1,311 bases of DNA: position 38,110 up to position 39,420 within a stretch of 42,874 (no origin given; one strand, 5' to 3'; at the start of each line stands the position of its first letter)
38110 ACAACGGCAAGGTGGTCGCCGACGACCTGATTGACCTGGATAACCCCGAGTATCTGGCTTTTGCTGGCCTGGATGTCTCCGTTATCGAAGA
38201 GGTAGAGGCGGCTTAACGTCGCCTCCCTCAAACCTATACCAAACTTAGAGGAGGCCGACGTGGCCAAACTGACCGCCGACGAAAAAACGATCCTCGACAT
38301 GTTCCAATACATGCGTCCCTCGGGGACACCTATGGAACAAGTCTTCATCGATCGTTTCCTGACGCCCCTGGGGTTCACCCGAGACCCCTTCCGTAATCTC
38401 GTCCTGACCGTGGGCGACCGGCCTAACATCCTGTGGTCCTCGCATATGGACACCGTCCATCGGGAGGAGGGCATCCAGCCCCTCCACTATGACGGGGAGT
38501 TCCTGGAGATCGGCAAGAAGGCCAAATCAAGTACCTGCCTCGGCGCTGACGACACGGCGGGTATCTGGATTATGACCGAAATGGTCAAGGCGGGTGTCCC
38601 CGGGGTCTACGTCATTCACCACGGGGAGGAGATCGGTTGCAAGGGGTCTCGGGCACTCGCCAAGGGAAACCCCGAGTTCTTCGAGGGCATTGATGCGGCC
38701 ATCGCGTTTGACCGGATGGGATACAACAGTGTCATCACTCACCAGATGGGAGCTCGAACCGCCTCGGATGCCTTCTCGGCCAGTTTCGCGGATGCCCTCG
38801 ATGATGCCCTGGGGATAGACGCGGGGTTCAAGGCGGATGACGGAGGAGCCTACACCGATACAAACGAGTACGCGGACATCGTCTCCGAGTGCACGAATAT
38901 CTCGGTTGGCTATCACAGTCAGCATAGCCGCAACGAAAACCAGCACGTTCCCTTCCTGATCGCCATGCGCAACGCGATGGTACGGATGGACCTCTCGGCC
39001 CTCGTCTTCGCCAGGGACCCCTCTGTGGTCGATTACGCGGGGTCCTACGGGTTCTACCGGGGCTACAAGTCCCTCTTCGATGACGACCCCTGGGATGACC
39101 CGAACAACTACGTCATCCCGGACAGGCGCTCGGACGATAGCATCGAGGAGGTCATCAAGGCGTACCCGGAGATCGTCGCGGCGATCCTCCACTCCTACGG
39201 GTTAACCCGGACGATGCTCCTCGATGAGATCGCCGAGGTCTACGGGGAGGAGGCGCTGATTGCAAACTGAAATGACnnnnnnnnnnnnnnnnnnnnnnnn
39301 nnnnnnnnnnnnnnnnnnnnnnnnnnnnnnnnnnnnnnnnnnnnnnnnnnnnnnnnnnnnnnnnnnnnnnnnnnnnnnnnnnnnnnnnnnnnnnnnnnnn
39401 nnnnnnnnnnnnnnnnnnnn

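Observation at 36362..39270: Early-region pair: a large Cys/aromatic-rich protein of unknown function followed by an M28-like zinc peptidase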

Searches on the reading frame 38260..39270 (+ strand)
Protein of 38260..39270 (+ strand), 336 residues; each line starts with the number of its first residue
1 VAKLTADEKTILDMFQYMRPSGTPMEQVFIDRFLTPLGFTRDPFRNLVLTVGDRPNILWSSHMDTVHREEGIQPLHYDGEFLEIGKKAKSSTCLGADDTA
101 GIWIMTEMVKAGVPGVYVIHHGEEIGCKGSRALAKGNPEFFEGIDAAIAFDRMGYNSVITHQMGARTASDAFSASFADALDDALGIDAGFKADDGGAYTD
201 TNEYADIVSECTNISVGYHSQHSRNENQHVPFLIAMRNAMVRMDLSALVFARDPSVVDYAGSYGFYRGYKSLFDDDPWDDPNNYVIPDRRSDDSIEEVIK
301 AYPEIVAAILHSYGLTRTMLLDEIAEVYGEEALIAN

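Call 5: search_protein_families(library=pfam, proteins=[window:38260-39270:+], max_evalue=0.1)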
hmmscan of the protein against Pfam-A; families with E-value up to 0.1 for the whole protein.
window:38260-39270:+ (336 aa): 3 families
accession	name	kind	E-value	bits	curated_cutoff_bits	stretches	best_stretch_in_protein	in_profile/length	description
PF04389.22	Peptidase_M28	-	3.4e-05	24.1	21.3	1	56-169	14-112/193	Peptidase family M28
PF05343.19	Peptidase_M42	-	0.00024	20.7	23.2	1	78-160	117-204/292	M42 glutamyl aminopeptidase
PF01546.33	Peptidase_M20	-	0.089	13.1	24.6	0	59-207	2-168/206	Peptidase family M20/M25/M40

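Call 6: search_protein_families(library=phrogs, proteins=[window:38260-39270:+], max_evalue=0.01)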
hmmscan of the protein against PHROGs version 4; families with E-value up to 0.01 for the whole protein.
window:38260-39270:+ (336 aa): 3 families
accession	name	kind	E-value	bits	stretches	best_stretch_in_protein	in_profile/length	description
phrog_4191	-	other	1.1e-69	236.1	1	7-255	4-253/342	peptidase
phrog_21791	-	other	6e-06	27.1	1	62-229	55-233/348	peptidase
phrog_34186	-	unknown function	2.3e-05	24.9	1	48-229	58-230/368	-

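Call 7: search_solved_structures(query=window:38260-39270:+, max_evalue=1, show_alignments=2)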
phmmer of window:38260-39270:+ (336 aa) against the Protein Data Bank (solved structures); distinct sequences matched with E-value up to 1: 4.
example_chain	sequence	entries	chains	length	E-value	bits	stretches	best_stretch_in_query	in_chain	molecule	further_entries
3gb0_A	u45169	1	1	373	2e-05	27.2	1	54-135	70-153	Peptidase T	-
3rza_A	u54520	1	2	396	0.00094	21.7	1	46-135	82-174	tripeptidase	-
4ob1_A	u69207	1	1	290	0.0059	19.1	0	289-331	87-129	Cobalt-containing nitrile hydratase subunit alpha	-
9qr6_A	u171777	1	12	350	0.98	11.8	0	95-155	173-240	Putative aminopeptidase MJ0555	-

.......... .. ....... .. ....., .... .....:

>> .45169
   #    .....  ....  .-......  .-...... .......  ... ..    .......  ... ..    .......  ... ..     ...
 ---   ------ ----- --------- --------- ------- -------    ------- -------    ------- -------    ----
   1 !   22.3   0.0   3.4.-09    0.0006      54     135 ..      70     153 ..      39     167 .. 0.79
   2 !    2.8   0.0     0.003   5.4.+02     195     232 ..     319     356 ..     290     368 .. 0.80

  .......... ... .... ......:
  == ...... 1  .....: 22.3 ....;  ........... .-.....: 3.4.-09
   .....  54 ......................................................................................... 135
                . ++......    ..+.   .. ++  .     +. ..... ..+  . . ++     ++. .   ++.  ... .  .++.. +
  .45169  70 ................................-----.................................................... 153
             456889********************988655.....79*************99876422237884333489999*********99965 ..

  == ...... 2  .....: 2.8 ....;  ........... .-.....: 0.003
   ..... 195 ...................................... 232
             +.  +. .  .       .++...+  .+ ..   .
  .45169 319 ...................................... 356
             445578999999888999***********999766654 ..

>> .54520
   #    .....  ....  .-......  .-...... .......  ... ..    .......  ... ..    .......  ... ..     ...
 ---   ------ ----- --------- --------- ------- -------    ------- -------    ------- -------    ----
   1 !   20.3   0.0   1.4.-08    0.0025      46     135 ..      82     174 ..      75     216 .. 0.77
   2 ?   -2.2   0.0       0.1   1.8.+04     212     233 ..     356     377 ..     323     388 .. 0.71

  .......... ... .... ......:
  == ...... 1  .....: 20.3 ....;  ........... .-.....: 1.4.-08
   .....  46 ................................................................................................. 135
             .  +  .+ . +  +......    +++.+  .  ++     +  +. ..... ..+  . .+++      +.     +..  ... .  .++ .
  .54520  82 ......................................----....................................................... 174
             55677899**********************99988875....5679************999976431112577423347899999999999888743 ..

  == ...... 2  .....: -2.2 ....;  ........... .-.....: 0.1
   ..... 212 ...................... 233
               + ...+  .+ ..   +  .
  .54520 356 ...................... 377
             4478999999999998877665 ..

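Call 9: search_dna_similar(query=window:38260-39270:+, collection=phages, mode=protein, max_rows=40)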
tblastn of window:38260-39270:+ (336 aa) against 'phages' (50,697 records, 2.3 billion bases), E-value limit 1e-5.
Records with a match: 366; places in all: 386; records where one place covers at least 80% of the query: 256.
Best place of each record, by identity: <60% 366.
By first word of the organism name: Klebsiella 230; Pectobacterium 51; Vibrio 42; Escherichia 10; Thermus 10; uncultured 5; Shigella 4; Dickeya 3; Pseudomonas 3; Acinetobacter 2; and 5 more.
By host as written in the record: Klebsiella pneumoniae 142; Pectobacterium atrosepticum DSM18077 33; - 25; Vibrio parahaemolyticus 17; Klebsiella pneumoniae 1210 6; Klebsiella pneumoniae OMCS-22-1557 6; Klebsiella pneumoniae ATCC 700603 5; Escherichia coli 5; and 85 more.
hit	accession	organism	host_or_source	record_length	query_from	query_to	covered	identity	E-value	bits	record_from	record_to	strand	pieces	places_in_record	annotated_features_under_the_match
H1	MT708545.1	Rhizobium phage Pasto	Bradyrhizobium japonicum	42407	1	329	98%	53.5%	2e-104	341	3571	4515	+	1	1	zinc peptidase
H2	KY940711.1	Bradyrhizobium phage BDU-MI-1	Bradyrhizobium diazoefficiens USDA110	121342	7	336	98%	40.0%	9e-62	218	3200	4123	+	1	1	hypothetical protein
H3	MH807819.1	Pectobacterium phage Slant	Pectobacterium atrosepticum DSM18077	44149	9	280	81%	39.0%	4e-39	152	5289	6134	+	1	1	hypothetical protein (x2)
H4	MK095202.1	Pectobacterium phage Khlen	Pectobacterium atrosepticum DSM18077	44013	9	280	81%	39.0%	4e-39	152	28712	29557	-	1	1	hypothetical protein (x2)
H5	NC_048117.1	Pectobacterium phage Khlen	Pectobacterium atrosepticum DSM18077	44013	9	280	81%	39.0%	4e-39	152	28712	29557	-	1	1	peptidase | hypothetical protein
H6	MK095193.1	Pectobacterium phage Clickz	Pectobacterium atrosepticum DSM18077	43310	9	280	81%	39.0%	5e-39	152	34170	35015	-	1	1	hypothetical protein (x2)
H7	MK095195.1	Pectobacterium phage Clickz_B3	Pectobacterium atrosepticum DSM18077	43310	9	280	81%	39.0%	5e-39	152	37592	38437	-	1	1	hypothetical protein (x2)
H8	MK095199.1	Pectobacterium phage Clickz_B7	Pectobacterium atrosepticum DSM18077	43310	9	280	81%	39.0%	5e-39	152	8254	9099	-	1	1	hypothetical protein (x2)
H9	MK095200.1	Pectobacterium phage Clickz_B8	Pectobacterium atrosepticum DSM18077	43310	9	280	81%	39.0%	5e-39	152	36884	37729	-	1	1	hypothetical protein (x2)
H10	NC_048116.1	Pectobacterium phage Clickz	Pectobacterium atrosepticum DSM18077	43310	9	280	81%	39.0%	5e-39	152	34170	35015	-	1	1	peptidase | hypothetical protein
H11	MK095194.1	Pectobacterium phage Clickz_B2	Pectobacterium atrosepticum DSM18077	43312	9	280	81%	39.0%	5e-39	152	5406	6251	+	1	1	hypothetical protein (x2)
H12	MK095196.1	Pectobacterium phage Clickz_B4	Pectobacterium atrosepticum DSM18077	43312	9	280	81%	39.0%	5e-39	152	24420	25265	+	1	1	hypothetical protein (x2)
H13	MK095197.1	Pectobacterium phage Clickz_B5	Pectobacterium atrosepticum DSM18077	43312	9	280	81%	39.0%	5e-39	152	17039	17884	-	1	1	hypothetical protein (x2)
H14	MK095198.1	Pectobacterium phage Clickz_B6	Pectobacterium atrosepticum DSM18077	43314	9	280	81%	39.0%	5e-39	152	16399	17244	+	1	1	hypothetical protein (x2)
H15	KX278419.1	Pectobacterium phage PP90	Pectobacterium atrosepticum PB72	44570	9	280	81%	38.2%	3e-39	153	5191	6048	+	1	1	putative aminopeptidase | hypothetical protein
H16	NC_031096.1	Pectobacterium phage PP90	Pectobacterium atrosepticum PB72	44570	9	280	81%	38.2%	3e-39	153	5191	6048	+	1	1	peptidase | hypothetical protein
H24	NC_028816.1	Klebsiella phage vB_KpnP_SU503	Klebsiella pneumoniae 07RAFM-KPN-503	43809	7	326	95%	31.4%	3e-27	118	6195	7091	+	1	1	peptidase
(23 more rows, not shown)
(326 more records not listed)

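Call 11: get_annotated_region(hit=H1, flank=6000)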
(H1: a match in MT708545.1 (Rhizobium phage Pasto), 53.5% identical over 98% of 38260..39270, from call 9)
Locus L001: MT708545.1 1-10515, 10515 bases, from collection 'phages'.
description: Rhizobium phage Pasto, complete genome.
organism: Rhizobium phage Pasto (NCBI taxid 2767575)
taxonomy: Viruses; Duplodnaviria; Heunggongvirae; Uroviricota; Caudoviricetes; Autographiviridae
host: Bradyrhizobium japonicum; source: potato roots; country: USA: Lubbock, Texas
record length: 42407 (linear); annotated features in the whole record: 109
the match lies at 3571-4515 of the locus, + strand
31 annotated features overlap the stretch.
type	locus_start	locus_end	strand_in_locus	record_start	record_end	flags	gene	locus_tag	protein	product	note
repeat_region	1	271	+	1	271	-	-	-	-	-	termnal repeat region predicted by PhageTerm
regulatory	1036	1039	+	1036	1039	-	-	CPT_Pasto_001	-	ribosome_binding_site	-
CDS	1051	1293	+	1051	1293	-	-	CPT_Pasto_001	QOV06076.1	hypothetical protein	-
regulatory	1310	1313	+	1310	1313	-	-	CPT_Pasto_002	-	ribosome_binding_site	-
CDS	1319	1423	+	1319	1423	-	-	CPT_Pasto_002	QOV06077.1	putative membrane protein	TMHMM predicted one transmembrane domain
regulatory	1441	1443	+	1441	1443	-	-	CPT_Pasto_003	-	ribosome_binding_site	-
CDS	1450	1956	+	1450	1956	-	-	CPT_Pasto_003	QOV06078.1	ArdA-like antirestriction protein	Interproscan: Pfam conserved domain:anti-restriction enzyme (IPR009899); evalue: 9.31121e-19 ref|WP_011213404.1| ...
regulatory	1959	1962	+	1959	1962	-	-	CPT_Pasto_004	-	ribosome_binding_site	-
CDS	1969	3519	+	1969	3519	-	-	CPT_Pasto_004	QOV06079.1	hypothetical protein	-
regulatory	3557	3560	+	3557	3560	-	-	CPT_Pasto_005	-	ribosome_binding_site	-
CDS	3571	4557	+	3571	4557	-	-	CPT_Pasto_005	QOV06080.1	zinc peptidase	Interproscan: Gene3D conserved domain: Zinc peptidase (G3DSA:3.40.630.10); Interproscan: SUPERFAMILY conserved domain: ...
regulatory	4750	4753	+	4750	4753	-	-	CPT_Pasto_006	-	ribosome_binding_site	-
CDS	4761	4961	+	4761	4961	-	-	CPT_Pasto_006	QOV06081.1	hypothetical protein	-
regulatory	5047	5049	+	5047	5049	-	-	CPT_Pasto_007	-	ribosome_binding_site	-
CDS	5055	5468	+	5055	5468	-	-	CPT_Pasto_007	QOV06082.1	helix-turn-helix domain-containing protein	Interproscan: Gene3D conserved domain: DNA-binding domain (G3DSA:1.10.10.10); Score2.04498e-20 ...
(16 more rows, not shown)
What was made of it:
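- In Pasto it lies directly downstream of an ArdA-like anti-restriction gene (call 11).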

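Call 12: get_annotated_region(hit=H2, flank=5000)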
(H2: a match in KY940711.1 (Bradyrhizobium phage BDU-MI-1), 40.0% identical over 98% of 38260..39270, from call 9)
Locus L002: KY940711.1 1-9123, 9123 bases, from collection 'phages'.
description: Bradyrhizobium phage BDU-MI-1, complete genome.
organism: Bradyrhizobium phage BDU-MI-1 (NCBI taxid 1983459)
taxonomy: Viruses; Duplodnaviria; Heunggongvirae; Uroviricota; Caudoviricetes
host: Bradyrhizobium diazoefficiens USDA110; source: -; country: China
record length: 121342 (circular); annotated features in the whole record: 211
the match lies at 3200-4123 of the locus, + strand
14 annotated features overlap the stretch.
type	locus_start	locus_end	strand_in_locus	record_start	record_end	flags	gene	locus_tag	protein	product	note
CDS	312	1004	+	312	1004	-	-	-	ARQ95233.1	hypothetical protein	-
CDS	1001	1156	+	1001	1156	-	-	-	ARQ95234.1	hypothetical protein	-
CDS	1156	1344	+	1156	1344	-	-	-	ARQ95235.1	hypothetical protein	-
CDS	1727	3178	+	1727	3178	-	-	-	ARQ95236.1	hypothetical protein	-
CDS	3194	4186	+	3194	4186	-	-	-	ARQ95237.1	hypothetical protein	-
CDS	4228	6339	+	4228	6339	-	-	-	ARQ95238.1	rIIA lysis inhibitor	-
CDS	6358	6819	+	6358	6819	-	-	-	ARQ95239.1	hypothetical protein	-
CDS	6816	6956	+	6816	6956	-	-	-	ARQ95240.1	hypothetical protein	-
CDS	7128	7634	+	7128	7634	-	-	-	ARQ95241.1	hypothetical protein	-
CDS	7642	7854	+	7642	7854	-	-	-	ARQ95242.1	hypothetical protein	-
CDS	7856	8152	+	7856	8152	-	-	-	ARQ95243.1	hypothetical protein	-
CDS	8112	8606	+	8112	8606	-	-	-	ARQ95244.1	hypothetical protein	-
CDS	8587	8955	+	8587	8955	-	-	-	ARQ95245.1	hypothetical protein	-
CDS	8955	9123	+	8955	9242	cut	-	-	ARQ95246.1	hypothetical protein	-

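Call 13: get_annotated_region(hit=H24, flank=6500)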
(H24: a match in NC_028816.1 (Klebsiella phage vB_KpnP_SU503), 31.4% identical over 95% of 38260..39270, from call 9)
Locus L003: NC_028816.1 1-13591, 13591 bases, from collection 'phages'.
description: Klebsiella phage vB_KpnP_SU503, complete genome.
organism: Klebsiella phage vB_KpnP_SU503 (NCBI taxid 1610834)
taxonomy: Viruses; Duplodnaviria; Heunggongvirae; Uroviricota; Caudoviricetes; Autographiviridae; Slopekvirinae; Drulisvirus; Drulisvirus SU503
host: Klebsiella pneumoniae 07RAFM-KPN-503; source: -; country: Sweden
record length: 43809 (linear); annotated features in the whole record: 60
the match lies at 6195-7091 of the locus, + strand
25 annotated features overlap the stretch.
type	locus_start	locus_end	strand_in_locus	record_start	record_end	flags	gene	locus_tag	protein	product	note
regulatory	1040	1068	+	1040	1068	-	-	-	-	promoter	similar to consensus promoter TTGACA[N15-18]TATAAT with 2bp mismatch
regulatory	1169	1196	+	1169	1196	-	-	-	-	promoter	similar to consensus promoter TTGACA[N15-18]TATAAT with 3bp mismatch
regulatory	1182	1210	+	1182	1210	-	-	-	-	promoter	similar to consensus promoter TTGACA[N15-18]TATAAT with 2bp mismatch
CDS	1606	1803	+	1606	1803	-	-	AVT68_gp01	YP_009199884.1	hypothetical protein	-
CDS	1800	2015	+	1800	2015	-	-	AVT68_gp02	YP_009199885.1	hypothetical protein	-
regulatory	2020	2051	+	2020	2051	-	-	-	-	promoter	Discovered using MEME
CDS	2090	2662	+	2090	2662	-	-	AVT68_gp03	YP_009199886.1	hypothetical protein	-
CDS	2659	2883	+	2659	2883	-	-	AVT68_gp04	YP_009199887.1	hypothetical protein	-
CDS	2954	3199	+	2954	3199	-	-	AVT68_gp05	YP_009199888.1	hypothetical protein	-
regulatory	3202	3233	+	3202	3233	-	-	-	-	promoter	Discovered using MEME analysis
CDS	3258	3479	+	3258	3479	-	-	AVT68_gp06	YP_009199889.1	hypothetical protein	-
CDS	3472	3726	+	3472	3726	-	-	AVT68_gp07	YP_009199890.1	hypothetical protein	-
CDS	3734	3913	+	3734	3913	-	-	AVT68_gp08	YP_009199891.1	hypothetical protein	-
CDS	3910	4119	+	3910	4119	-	-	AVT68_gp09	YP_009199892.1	hypothetical protein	-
CDS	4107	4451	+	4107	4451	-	-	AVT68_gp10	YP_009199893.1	hypothetical protein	-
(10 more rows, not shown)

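Call 19: find_homologous_proteins(query=window:38260-39270:+, max_evalue=0.00001)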
Query window:38260-39270:+ (336 aa): 646 proteins with E <= 0.00001 among 3038 candidates; the best 120 are listed.
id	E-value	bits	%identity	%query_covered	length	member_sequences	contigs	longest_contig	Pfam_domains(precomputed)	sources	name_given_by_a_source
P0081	3.6e-223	758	99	100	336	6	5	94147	-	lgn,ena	-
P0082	1.0e-157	543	71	100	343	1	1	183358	PF04389.23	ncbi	-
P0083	6.0e-152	524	69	100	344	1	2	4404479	PF04389.23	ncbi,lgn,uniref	ncbi:M28 family peptidase [Pararhizobium sp. A13]|uniref:M28 family peptidase n=1 Tax=Pararhizobium 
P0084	2.6e-146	505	68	98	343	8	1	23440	PF04389.23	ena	-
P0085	3.0e-143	495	66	100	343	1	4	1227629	PF04389.23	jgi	jgi:hypothetical protein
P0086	4.8e-142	491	65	99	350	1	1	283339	-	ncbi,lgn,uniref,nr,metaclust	ncbi:M28 family peptidase [Rhizobium sp. Leaf341]|uniref:M28 family peptidase n=1 Tax=Rhizobium sp. 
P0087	3.3e-140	485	64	99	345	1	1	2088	-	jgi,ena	-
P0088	5.9e-118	412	58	98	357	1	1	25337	-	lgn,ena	-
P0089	2.4e-117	410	58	98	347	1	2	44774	-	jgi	jgi:hypothetical protein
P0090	1.3e-111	391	56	95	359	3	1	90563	-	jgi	jgi:hypothetical protein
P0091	3.4e-107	377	55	98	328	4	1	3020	-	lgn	-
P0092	4.4e-107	376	56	97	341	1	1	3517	PF04389.23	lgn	-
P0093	3.5e-104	367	53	98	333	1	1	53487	PF04389.23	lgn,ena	-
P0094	4.0e-104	366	54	98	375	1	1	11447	-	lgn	-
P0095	1.1e-103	365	55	98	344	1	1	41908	-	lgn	-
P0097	8.8e-103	362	52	97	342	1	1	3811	PF04389.23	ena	-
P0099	4.6e-100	353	51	97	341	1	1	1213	PF04389.23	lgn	-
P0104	2.3e-97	344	52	97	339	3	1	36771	PF04389.23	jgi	jgi:hypothetical protein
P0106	5.0e-96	340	52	96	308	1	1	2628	PF04389.23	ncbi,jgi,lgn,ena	-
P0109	1.0e-95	339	53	98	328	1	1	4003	PF04389.23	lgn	-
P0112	2.0e-94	335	51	95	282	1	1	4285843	PF04389.23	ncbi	ncbi:M28 family peptidase [Rhizobium arsenicireducens]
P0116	2.4e-93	331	50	98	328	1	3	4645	PF04389.23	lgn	-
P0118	5.3e-92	327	52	98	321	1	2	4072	PF04389.23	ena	-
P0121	1.3e-91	325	51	98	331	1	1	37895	PF04389.23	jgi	jgi:hypothetical protein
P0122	5.1e-91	323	49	95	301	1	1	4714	PF04389.23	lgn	-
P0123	1.9e-90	322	50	97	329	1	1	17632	PF04389.23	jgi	jgi:hypothetical protein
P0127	1.3e-89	319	51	97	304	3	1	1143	PF04389.23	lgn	-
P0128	7.2e-89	316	47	97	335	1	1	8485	PF04389.23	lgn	-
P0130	4.4e-88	314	49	97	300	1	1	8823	PF04389.23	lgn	-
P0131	6.6e-88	313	51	96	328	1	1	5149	PF04389.23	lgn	-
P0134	9.7e-87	309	49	95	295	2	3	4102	PF04389.23,PF05343.20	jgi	jgi:hypothetical protein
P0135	1.7e-86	309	49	96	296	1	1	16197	PF04389.23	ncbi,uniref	ncbi:M28 family peptidase [Ensifer soli]|uniref:M28 family peptidase n=1 Tax=Ciceribacter sp. sgz301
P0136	3.9e-86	307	48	95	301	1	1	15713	PF04389.23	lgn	-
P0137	1.1e-85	306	51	95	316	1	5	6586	PF04389.23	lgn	-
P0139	3.1e-85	304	49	95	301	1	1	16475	PF04389.23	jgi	jgi:hypothetical protein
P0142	1.1e-83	299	47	96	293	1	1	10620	PF04389.23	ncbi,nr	ncbi:hypothetical protein AX761_23860 [Rhizobium sp. 58]|nr:hypothetical protein AX761_23860 [Rhizob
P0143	1.4e-83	299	48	97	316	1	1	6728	PF04389.23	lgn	-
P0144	2.8e-83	298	49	96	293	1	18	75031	PF04389.23,PF05343.20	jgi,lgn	jgi:hypothetical protein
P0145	1.0e-82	296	47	98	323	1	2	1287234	PF04389.23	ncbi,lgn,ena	-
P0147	5.7e-82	294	46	96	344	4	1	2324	PF04389.23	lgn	-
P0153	1.6e-79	286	49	94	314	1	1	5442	PF04389.23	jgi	-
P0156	2.0e-78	282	45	96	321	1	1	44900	PF04389.23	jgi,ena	-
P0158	4.9e-77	277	44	99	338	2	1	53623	PF04389.23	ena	-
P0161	4.0e-76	274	46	95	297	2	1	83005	PF04389.23,PF05343.20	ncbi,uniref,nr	ncbi:M28 family peptidase [Rhizobium ruizarguesonis]|uniref:M28 family peptidase n=1 Tax=Rhizobium r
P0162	4.0e-76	274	45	96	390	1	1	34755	PF04389.23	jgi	jgi:hypothetical protein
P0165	9.6e-75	270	45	94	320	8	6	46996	PF04389.23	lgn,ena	-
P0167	3.7e-74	268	45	93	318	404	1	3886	PF04389.23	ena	-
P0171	4.7e-74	268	44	93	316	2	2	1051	PF04389.23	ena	-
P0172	4.8e-74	268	46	93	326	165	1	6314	PF04389.23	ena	-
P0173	5.5e-74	267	46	93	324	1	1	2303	PF04389.23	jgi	jgi:hypothetical protein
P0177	1.4e-73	266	43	94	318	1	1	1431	PF04389.23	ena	-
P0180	1.9e-73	266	44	94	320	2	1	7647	PF04389.23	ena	-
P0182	3.3e-73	265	44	94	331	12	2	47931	PF04389.23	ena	-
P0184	4.9e-73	264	45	94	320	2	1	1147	PF04389.23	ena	-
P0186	7.1e-73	264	44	94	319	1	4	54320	PF04389.23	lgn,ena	-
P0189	9.0e-73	263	43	93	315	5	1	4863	PF04389.23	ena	-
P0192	1.2e-72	263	43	93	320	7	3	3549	PF04389.23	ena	-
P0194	1.8e-72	262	43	94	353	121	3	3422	PF04389.23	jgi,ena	-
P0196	2.2e-72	262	44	93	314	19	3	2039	PF04389.23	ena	-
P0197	2.2e-72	262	42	94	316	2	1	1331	PF04389.23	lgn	-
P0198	2.7e-72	262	45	89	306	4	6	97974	PF04389.23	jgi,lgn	-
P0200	3.3e-72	262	46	94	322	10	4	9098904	PF04389.23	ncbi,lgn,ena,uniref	ncbi:putative aminopeptidase FrvX [Bradyrhizobium diazoefficiens]|uniref:M28 family peptidase n=1 Ta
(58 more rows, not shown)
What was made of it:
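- On Clan MH / Pfam Peptidase_M28 (PF04389): Many homologues also carry a precomputed PF04389 hit (call 19).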

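Call 39: predict_structure(alignment_id=A3)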
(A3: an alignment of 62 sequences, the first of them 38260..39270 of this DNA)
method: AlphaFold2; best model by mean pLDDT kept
length: 336 residues; sequences in the alignment: 62
mean_pLDDT: 89.6   pTM: 0.78
mean pLDDT of the five models: 89.6, 89.5, 88.1, 88.0, 88.0
residues with pLDDT >= 90: 254; 70-90: 45; 50-70: 7; < 50: 30
segments of 3 or more residues with pLDDT < 50: 262-291
pLDDT, mean of each block of 10 residues (from residue 1): 93 98 98 99 98 98 96 98 95 95 99 99 94 97 98 96 92 98 97 88 96 97 97 98 98 87 41 41 45 74 92 89 85 72
secondary structure, 60 per line:
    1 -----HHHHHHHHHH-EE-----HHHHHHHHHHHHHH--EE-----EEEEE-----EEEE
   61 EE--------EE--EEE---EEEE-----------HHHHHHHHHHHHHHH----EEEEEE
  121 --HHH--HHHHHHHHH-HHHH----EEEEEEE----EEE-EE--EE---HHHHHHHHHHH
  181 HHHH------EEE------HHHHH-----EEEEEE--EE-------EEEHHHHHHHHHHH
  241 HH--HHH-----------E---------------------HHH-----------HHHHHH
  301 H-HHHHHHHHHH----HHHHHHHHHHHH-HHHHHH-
elements in order: H6-15 H24-37 E47-51 E57-62 E75-77 E81-84 H96-110 E115-120 H128-136 H138-141 E146-152 E157-159 H170-184 E191-193 H200-204 E210-215 E227-229 H230-242 H295-301 H303-312 H317-328 H330-335
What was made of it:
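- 39043..39132 (+): Gene 2 disordered linker (residues 262-291). pLDDT below 50 in the model (call 39).
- On Clan MH / Pfam Peptidase_M28 (PF04389): The model has pLDDT 89.6 (call 39).
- On M42 (TET / FrvX) aminopeptidases: In the model the catalytic domain (residues 1-258) is continuous, with no separate inserted domain (call 39).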
